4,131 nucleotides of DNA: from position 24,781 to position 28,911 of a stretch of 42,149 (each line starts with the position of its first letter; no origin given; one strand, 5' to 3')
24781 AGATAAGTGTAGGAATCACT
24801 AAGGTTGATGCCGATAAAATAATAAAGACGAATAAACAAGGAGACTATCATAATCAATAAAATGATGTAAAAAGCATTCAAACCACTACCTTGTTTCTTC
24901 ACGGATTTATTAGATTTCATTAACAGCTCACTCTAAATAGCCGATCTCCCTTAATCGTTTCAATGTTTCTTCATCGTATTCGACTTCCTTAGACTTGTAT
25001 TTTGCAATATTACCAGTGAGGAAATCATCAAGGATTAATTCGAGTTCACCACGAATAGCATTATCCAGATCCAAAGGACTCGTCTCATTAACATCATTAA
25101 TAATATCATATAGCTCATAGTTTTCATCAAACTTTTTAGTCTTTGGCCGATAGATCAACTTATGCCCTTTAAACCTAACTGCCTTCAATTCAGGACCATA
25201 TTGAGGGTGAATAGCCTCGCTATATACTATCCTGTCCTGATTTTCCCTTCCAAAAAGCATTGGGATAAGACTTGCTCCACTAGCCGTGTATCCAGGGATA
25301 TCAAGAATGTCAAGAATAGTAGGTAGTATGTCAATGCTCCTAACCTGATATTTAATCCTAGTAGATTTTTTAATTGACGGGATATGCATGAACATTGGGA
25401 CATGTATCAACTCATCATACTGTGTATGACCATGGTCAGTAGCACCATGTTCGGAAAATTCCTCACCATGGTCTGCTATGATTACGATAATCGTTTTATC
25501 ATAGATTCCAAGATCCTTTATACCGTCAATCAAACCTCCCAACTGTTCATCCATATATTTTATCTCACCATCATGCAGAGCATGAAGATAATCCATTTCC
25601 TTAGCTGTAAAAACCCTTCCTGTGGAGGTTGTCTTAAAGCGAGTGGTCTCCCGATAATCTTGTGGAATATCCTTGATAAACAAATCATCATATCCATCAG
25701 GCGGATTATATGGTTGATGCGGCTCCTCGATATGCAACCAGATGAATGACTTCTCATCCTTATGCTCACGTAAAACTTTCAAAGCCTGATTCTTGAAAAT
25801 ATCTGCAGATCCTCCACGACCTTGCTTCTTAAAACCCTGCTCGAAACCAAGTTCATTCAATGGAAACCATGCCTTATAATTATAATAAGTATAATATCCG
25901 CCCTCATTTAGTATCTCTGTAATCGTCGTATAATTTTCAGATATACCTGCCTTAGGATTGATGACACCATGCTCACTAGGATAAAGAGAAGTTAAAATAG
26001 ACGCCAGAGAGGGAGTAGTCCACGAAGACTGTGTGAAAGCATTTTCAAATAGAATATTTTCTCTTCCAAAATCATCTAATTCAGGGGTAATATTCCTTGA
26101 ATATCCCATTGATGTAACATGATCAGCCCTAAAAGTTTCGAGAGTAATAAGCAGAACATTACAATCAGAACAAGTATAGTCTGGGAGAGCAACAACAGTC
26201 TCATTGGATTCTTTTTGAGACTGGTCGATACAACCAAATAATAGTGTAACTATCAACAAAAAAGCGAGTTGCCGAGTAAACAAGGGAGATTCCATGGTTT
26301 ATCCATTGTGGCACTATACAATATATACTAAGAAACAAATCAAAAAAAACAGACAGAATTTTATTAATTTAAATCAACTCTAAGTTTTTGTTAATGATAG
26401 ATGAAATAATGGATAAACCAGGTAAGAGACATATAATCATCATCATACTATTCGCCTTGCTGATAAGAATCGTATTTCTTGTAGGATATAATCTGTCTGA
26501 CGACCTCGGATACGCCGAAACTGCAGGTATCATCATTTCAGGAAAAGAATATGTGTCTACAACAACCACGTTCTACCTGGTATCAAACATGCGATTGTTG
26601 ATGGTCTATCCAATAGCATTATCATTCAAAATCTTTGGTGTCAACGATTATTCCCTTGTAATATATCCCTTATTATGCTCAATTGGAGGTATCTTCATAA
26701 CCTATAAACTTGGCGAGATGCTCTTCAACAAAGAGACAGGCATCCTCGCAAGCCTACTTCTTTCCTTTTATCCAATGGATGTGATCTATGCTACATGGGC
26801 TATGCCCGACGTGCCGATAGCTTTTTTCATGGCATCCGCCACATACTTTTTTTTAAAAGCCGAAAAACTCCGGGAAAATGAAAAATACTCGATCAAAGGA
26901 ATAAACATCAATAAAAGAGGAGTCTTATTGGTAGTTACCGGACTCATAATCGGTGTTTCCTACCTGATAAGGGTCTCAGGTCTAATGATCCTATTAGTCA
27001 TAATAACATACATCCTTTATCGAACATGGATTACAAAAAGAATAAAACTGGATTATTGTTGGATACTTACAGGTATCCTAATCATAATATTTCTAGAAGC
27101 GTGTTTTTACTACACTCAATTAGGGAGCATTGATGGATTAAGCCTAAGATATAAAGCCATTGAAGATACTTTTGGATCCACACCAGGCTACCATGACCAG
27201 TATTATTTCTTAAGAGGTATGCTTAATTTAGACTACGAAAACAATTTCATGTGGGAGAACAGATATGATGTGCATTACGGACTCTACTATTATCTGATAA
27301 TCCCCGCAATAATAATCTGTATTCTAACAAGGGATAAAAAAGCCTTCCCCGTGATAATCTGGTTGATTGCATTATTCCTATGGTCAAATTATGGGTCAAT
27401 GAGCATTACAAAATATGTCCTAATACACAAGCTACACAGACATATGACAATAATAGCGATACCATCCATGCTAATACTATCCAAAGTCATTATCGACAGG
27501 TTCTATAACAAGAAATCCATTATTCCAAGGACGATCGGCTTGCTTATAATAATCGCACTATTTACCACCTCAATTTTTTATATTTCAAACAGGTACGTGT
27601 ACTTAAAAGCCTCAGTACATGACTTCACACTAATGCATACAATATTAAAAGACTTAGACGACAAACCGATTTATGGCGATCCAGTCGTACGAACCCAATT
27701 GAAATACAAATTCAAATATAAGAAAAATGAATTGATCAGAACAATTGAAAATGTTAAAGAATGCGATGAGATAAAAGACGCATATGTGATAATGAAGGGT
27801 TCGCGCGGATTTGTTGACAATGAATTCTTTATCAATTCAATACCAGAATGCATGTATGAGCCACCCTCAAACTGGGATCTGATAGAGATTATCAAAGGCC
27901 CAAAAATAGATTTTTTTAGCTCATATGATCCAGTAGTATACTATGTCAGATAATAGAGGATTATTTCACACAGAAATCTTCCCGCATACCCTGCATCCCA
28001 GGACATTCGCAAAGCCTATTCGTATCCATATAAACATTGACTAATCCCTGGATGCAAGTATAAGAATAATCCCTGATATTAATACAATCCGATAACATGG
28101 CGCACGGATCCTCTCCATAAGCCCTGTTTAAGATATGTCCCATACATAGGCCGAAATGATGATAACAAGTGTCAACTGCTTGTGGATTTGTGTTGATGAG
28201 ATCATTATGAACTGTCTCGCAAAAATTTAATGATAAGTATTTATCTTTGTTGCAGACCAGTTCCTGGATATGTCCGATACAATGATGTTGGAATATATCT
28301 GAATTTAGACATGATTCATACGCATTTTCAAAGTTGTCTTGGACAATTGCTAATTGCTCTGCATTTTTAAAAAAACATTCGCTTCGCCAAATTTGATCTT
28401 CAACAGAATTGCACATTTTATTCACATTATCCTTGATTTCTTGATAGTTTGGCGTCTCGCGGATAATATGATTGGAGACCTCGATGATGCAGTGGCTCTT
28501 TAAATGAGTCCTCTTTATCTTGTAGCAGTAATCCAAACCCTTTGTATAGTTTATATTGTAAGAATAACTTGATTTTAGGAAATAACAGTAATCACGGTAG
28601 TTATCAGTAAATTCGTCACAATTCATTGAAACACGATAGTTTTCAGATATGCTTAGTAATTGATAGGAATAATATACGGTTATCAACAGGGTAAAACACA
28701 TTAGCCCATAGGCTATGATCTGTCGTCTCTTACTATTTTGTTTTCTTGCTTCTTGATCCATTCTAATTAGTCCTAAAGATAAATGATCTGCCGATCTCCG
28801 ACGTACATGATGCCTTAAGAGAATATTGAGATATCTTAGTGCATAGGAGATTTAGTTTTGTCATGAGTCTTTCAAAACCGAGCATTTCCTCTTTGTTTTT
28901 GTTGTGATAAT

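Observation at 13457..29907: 16-kb envelope-remodelling island between aroA and trpS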

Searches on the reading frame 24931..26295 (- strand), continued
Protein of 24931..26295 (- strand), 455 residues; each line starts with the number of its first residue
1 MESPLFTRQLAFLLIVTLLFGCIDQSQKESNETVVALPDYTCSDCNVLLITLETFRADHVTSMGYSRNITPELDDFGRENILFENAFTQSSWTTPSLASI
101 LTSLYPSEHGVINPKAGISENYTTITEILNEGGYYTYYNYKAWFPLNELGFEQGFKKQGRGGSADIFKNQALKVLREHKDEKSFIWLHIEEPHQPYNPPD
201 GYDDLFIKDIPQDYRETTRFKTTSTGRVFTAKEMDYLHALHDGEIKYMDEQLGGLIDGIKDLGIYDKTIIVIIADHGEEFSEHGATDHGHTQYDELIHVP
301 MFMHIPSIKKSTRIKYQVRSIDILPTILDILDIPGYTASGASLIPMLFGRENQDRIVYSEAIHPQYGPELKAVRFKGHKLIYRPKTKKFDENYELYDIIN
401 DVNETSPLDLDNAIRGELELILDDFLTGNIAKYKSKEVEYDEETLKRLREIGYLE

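Call 80: find_encoding_contigs(protein=P0195, flank=8000, max_places=2)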
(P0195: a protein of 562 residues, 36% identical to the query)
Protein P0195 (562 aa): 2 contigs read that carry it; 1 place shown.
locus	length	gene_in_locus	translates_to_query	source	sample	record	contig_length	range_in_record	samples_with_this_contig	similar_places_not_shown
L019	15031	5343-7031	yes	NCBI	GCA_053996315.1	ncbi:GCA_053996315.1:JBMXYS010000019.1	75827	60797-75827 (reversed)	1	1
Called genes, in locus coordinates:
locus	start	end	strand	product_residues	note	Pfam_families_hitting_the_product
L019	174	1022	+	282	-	PF00535:Glycos_transf_2, PF10111:Glyco_tranf_2_2, PF13641:Glyco_tranf_2_3 (weak)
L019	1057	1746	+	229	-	PF00535:Glycos_transf_2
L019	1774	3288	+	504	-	PF13231:PMT_2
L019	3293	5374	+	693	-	PF01663:Phosphodiest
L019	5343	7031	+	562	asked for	PF02995:DUF229 (faint), PF00884:Sulfatase, PF01663:Phosphodiest, PF16347:SGSH_C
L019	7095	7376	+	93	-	-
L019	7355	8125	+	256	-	-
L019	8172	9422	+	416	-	-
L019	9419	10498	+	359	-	PF13439:Glyco_transf_4, PF13579:Glyco_trans_4_4, PF00534:Glycos_transf_1, PF13692:Glyco_trans_1_4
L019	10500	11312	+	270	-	-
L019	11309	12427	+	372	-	PF04055:Radical_SAM, PF13353:Fer4_12 (faint), PF13186:SPASM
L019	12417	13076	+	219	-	PF02353:CMAS (weak), PF01209:Ubie_methyltran (weak), PF13489:Methyltransf_23, PF08241:Methyltransf_11, PF08242:Methyltransf_12, PF13649:Methyltransf_25, PF13847:Methyltransf_31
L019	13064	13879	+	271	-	PF03706:LPG_synthase_TM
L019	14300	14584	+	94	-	PF01934:HepT-like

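Call 81: find_encoding_contigs(protein=P0207, flank=8000, max_places=2)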
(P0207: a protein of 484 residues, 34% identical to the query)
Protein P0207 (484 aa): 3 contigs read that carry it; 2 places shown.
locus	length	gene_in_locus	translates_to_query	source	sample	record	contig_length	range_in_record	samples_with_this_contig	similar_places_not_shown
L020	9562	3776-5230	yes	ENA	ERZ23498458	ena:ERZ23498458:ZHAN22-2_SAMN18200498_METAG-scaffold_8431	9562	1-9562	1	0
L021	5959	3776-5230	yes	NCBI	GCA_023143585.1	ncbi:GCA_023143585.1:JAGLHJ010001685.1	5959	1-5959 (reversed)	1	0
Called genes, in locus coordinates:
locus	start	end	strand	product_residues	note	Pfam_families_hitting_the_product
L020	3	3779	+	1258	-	?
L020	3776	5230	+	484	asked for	PF00884:Sulfatase, PF01663:Phosphodiest (weak), PF16347:SGSH_C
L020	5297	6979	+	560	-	-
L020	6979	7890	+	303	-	PF13174:TPR_6 (faint), PF13176:TPR_7 (faint), PF13428:TPR_14 (faint), PF13432:TPR_16 (faint), PF13424:TPR_12 (faint), PF25064:ARM_TT21_5th (faint), PF14559:TPR_19 (faint), PF07719:TPR_2 (faint)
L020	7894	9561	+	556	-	?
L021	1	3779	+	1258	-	PF09976:TPR_21 (faint), PF13174:TPR_6 (faint), PF13428:TPR_14 (faint), PF25058:ARM_TT21 (faint), PF25575:TPR_BSK1_C (faint), PF07719:TPR_2 (faint), PF12895:ANAPC3 (faint), PF13525:YfiO (weak), +6 more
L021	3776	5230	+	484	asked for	PF00884:Sulfatase, PF01663:Phosphodiest (weak), PF16347:SGSH_C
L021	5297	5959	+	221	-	?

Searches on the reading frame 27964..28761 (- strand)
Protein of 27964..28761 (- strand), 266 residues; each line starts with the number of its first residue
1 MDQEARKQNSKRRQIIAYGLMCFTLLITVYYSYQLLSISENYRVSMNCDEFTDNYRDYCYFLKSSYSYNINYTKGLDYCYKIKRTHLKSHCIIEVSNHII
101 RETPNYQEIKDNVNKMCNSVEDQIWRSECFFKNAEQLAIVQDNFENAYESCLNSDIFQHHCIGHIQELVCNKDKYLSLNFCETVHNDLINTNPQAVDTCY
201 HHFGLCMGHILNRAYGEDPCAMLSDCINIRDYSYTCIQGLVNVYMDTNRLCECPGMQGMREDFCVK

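Call 5: search_protein_families(library=pfam, proteins=[window:27964-28761:-], max_evalue=0.01)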
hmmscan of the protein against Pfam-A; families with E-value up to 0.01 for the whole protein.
window:27964-28761:- (266 aa): 0 families

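Call 20: find_homologous_proteins(query=window:27964-28761:-, max_evalue=0.001)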
Query window:27964-28761:- (266 aa): 1 proteins with E <= 0.001 among 57 candidates.
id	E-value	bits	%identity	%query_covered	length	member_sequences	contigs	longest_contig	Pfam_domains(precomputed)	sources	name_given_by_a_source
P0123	1.9e-181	620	100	100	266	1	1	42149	-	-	-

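Call 29: find_related_loci(query=A2, collection=metagenome_contigs, flank=10000)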
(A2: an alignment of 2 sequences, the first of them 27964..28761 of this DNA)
Query A2 (266 aa) in metagenome_contigs; peptide patterns used: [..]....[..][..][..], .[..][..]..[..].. (x = any residue, [..] = any of these).
211 stretches matched a pattern, but none encodes a relative of the query by tblastn (E <= 1e-3).

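Call 60: predict_structure(protein=window:27964-28761:-)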
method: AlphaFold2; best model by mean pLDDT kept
length: 266 residues; sequences in the alignment: 1
mean_pLDDT: 53.5   pTM: 0.46
mean pLDDT of the five models: 53.5, 43.2, 40.8, 34.0, 32.9
residues with pLDDT >= 90: 0; 70-90: 64; 50-70: 61; < 50: 141
segments of 3 or more residues with pLDDT < 50: 21-47, 50-131, 133-141, 245-250, 252-266
pLDDT, mean of each block of 10 residues (from residue 1): 67 59 40 29 39 42 35 37 34 38 38 39 38 47 63 60 69 77 87 80 76 60 76 74 54 41 40
secondary structure, 60 per line:
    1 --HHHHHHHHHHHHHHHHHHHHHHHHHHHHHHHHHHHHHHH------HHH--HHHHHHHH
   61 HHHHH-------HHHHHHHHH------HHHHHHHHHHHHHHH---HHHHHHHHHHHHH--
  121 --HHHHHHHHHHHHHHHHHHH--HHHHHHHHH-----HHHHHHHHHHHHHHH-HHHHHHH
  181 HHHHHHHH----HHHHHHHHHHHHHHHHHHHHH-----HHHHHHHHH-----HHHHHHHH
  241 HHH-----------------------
elements in order: H3-41 H53-65 H73-81 H88-102 H106-118 H123-141 H144-152 H158-172 H174-188 H193-213 H219-227 H233-243
